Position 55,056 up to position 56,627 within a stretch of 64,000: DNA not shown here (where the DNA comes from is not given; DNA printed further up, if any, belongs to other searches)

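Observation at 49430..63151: Hexuronate operon with a non-canonical enzyme set: uxaC and kduI/kduD present, uxaA/uxaB/uxuA absent, a GatZ/UxaE-like TIM-barrel gene, and duplicated KDG-kinase-like genes.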

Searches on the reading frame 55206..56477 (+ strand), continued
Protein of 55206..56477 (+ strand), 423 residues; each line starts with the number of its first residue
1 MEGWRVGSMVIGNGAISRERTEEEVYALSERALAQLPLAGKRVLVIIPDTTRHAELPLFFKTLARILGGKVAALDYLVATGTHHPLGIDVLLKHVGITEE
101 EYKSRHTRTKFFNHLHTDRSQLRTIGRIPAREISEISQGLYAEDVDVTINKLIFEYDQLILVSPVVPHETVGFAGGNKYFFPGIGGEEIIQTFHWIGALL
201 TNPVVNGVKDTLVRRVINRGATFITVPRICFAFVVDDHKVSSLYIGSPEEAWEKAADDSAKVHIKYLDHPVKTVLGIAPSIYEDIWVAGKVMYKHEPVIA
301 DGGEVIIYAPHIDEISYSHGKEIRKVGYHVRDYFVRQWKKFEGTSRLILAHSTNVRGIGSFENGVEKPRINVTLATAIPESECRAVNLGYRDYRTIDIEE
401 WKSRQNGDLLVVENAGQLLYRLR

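Call 22: find_encoding_contigs(protein=P0060, flank=10000, max_places=2)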
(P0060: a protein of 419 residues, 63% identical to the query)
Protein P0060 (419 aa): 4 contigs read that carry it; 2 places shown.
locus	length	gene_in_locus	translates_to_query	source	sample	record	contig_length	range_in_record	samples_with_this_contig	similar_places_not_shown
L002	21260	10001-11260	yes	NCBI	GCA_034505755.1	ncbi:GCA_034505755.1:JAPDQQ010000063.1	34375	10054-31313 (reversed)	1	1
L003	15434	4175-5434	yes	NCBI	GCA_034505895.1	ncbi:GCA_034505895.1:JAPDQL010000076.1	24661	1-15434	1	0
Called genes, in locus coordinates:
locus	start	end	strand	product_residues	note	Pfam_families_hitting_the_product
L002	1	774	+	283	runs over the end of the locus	PF10370:Rv2993c-like_N, PF01557:FAA_hydrolase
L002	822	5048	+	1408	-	PF07470:Glyco_hydro_88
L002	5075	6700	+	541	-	PF12708:Pect-lyase_RHGA_epim, PF00295:Glyco_hydro_28, PF13229:Beta_helix (weak)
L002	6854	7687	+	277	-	PF00106:adh_short, PF08659:KR, PF13561:adh_short_C2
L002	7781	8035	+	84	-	PF02604:PhdYeFM_antitox (weak)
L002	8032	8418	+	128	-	PF01850:PIN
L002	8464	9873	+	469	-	PF03446:NAD_binding_2, PF00393:6PGD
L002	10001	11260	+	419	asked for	PF09861:Lar_N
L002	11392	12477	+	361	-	PF00294:PfkB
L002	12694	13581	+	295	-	PF00702:Hydrolase, PF13419:HAD_2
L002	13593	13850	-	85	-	-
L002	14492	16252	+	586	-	PF07228:SpoIIE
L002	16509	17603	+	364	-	PF03783:CsgG, PF16538:FlgT_C (weak)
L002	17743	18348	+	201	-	-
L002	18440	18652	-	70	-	-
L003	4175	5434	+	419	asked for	PF09861:Lar_N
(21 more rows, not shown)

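Call 23: find_encoding_contigs(protein=P0014, flank=10000, max_places=2)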
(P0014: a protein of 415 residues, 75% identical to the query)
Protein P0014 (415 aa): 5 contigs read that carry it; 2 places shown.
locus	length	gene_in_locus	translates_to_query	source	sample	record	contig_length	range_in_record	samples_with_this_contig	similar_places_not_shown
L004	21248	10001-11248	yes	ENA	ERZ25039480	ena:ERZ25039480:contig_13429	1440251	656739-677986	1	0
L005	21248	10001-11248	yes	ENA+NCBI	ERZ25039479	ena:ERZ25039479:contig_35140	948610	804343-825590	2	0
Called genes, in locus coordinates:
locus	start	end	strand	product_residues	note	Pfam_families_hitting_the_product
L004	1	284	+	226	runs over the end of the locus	PF00005:ABC_tran, PF13304:AAA_21 (faint), PF02463:SMC_N (weak)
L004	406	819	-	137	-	-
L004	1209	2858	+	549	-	PF19527:DUF6055 (weak)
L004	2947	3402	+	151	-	-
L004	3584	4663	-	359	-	PF21621:MPI_cupin_dom (weak)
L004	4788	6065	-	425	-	PF07690:MFS_1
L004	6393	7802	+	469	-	PF02614:UxaC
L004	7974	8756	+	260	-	PF00106:adh_short, PF08659:KR, PF13561:adh_short_C2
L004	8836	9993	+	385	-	PF00389:2-Hacid_dh, PF02826:2-Hacid_dh_C, PF11890:DUF3410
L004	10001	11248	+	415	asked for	PF09861:Lar_N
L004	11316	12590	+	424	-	PF16257:UxaE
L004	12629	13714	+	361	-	PF00294:PfkB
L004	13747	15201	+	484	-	PF03446:NAD_binding_2, PF00393:6PGD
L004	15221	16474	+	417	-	PF22244:GCE_fung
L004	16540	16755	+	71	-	-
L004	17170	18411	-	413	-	-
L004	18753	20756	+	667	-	PF03629:SASA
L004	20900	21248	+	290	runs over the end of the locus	PF01738:DLH (faint), PF20434:BD-FAE, PF07859:Abhydrolase_3, PF00326:Peptidase_S9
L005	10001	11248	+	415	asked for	PF09861:Lar_N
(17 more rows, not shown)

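Call 25: find_related_loci(query=A1, collection=genome_contigs, flank=10000)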
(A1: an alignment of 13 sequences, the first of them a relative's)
Query A1 (415 aa) in genome_contigs; peptide patterns used: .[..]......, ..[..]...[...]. (x = any residue, [..] = any of these).
600 stretches matched a pattern (row limit reached: there are more); 581 encode a relative of the query (tblastn E <= 1e-3); the best 80 are kept; 80 distinct loci.
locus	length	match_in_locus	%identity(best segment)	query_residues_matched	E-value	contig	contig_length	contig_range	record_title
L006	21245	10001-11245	76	1-415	0e+0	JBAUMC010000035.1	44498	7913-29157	MAG: Bacteroidota bacterium isolate MFD05467_ilm_asm_bin20 k127_201444, whole genome shotgun sequence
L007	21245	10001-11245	75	1-415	0e+0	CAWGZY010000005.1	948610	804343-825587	MAG: uncultured Bacteroidetes bacterium isolate MFD01689.bin.1.50 genome assembly, contig: contig_35140, whole genome sh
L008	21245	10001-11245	75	1-415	0e+0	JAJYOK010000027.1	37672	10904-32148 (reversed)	MAG: Bacteroidetes bacterium isolate DBS2-5.bin33 NODE_804_length_37672_cov_10.633080, whole genome shotgun sequence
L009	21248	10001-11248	57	1-415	7e-172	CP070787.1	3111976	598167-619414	MAG: Fidelibacterota bacterium isolate bin1478 chromosome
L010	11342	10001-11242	57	2-414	1e-167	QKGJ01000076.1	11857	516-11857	MAG: Ignavibacteria bacterium isolate SZUA-525 scaffold_18215, whole genome shotgun sequence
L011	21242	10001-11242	57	1-414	8e-166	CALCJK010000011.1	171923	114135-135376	MAG: uncultured bacterium isolate H1_Bin_METABAT__173_sub_1 genome assembly, contig: c_000000351180, whole genome shotgu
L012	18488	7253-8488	54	2-414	2e-162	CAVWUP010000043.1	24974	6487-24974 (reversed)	MAG: uncultured delta proteobacterium isolate MFD01689.bin.1.110 genome assembly, contig: contig_67875, whole genome sho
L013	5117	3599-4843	54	2-415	5e-165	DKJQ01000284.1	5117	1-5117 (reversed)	MAG TPA_asm: Ignavibacteria bacterium UBA6688 UBA6688_contig_9329, whole genome shotgun sequence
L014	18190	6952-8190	56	2-415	1e-161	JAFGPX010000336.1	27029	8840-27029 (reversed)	MAG: Deltaproteobacteria bacterium isolate Zod_Metabat.714 k87_14754686, whole genome shotgun sequence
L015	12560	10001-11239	54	2-415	2e-160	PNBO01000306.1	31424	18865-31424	MAG: Myxococcales bacterium isolate fen_1138 73.20120700_E3M.16_contig_75757, whole genome shotgun sequence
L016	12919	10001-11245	56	1-415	8e-160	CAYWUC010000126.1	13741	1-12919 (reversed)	MAG TPA_asm: uncultured bacterium isolate SRP185410_co1_78 genome assembly, contig: k141_1843465, whole genome shotgun s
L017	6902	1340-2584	55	1-415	6e-160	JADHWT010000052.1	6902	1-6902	MAG: Candidatus Omnitrophota bacterium isolate BS750m-G34 BS-750m-C22588, whole genome shotgun sequence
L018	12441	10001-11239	55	2-415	3e-159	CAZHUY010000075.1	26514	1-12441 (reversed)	MAG TPA_asm: uncultured Myxococcales bacterium isolate SRP263991_co7_365 genome assembly, contig: NODE_2628_length_26514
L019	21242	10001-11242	54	3-415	3e-159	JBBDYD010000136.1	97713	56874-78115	MAG: Bacteroidota bacterium isolate LejiaD_53_15 Lejia_D_444_length_97713_cov_9, whole genome shotgun sequence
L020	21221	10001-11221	54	2-409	1e-158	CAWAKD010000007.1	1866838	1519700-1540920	MAG: uncultured delta proteobacterium isolate MFD02416.bin.1.176 genome assembly, contig: contig_49853, whole genome sho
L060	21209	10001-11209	51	13-415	9e-140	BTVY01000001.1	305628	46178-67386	MAG: Candidatus Hydrogenedentota bacterium AMX-MBFR-82 DNA, sequence001, whole genome shotgun sequence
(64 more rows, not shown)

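Call 55: search_protein_families(library=pfam, proteins=[L060:3743-5755:-, L060:6098-6931:+, L060:7260-8150:+, L060:8354-9550:+, L060:9881-11254:+, L060:11319-12605:+, L060:12630-13544:+, L060:13654-15162:+, L060:16209-17201:+, L060:17990-18640:+])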
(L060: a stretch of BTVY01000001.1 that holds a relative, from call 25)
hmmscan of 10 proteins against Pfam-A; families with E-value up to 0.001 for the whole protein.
L060:3743-5755:- (670 aa): 3 families
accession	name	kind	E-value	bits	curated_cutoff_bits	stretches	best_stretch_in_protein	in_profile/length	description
PF13365.12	Trypsin_2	-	8.4e-11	43.2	27.6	1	339-506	1-143/144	Trypsin-like peptidase domain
PF10342.15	Kre9_KNH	-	0.00012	23.2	24.6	1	551-626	2-85/94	Kre9/KNH-like N-terminal Ig-like domain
PF00089.32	Trypsin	-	0.00018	21.8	20.6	1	330-528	17-214/220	Trypsin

L060:6098-6931:+ (277 aa): 3 families
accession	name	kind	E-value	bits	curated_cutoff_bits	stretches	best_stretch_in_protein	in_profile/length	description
PF13561.12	adh_short_C2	-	1.5e-45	156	27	1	24-272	8-236/236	Enoyl-(Acyl carrier protein) reductase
PF00106.31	adh_short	-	8.6e-43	146.5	26.6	1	13-213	1-189/195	short chain dehydrogenase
PF08659.16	KR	-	0.00018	21.9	22.6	1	16-184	4-163/180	KR domain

L060:7260-8150:+ (296 aa): 2 families
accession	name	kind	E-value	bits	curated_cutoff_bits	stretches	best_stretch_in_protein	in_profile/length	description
PF00702.32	Hydrolase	-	2.6e-05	25.2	26.4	1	19-240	4-190/191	haloacid dehalogenase-like hydrolase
PF13419.12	HAD_2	-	2.6e-05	24.9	23.8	1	144-242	68-173/178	Haloacid dehalogenase-like hydrolase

L060:8354-9550:+ (398 aa): 3 families
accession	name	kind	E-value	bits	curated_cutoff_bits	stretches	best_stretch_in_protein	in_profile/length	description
PF02826.25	2-Hacid_dh_C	-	5.3e-34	117.6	25.1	1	126-273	28-178/178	D-isomer specific 2-hydroxyacid dehydrogenase, NAD binding domain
PF11890.14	DUF3410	-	4.7e-17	62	31.4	1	307-394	2-81/81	Domain of unknown function (DUF3410)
PF00389.36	2-Hacid_dh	-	1.6e-15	57.4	24.6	1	25-274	10-103/134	D-isomer specific 2-hydroxyacid dehydrogenase, catalytic domain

L060:9881-11254:+ (457 aa): 1 family
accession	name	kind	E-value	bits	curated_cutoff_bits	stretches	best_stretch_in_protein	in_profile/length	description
PF09861.14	Lar_N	-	8e-23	81.1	23.3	1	54-216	48-194/204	Lactate racemase N-terminal domain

L060:11319-12605:+ (428 aa): 1 family
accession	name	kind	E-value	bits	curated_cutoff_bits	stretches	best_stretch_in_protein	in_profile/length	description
PF00365.25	PFK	-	2.2e-35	122.8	30.9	1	4-277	1-231/277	Phosphofructokinase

L060:12630-13544:+ (304 aa): 3 families
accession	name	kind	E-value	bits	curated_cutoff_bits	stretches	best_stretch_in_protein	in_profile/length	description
PF00534.26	Glycos_transf_1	-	1.2e-07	31.8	26.4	1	192-276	81-166/172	Glycosyl transferases group 1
PF13692.12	Glyco_trans_1_4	-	8.7e-06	26.5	27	1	195-267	68-141/142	Glycosyl transferases group 1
PF13524.12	Glyco_trans_1_2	-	1.5e-05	25.4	25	1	193-288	36-136/144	Glycosyl transferase-like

L060:13654-15162:+ (502 aa): 2 families
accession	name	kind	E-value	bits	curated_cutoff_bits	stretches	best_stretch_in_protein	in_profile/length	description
PF00393.24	6PGD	-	4.3e-138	460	27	1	199-488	1-290/290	6-phosphogluconate dehydrogenase, C-terminal domain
PF03446.21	NAD_binding_2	-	3e-51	174.1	21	1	24-189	1-155/161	NAD binding domain of 6-phosphogluconate dehydrogenase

L060:16209-17201:+ (330 aa): 2 families
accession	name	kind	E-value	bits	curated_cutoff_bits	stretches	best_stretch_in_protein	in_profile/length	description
PF02826.25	2-Hacid_dh_C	-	3.4e-60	202.9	25.1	1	117-294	2-178/178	D-isomer specific 2-hydroxyacid dehydrogenase, NAD binding domain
PF00389.36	2-Hacid_dh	-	3.2e-33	114.7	24.6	1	17-326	10-134/134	D-isomer specific 2-hydroxyacid dehydrogenase, catalytic domain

L060:17990-18640:+ (216 aa): 1 family
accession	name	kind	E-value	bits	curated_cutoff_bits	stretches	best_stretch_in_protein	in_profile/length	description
PF07826.16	IMP_cyclohyd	-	9.9e-59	198.6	28.1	1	3-201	1-188/192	IMP cyclohydrolase-like protein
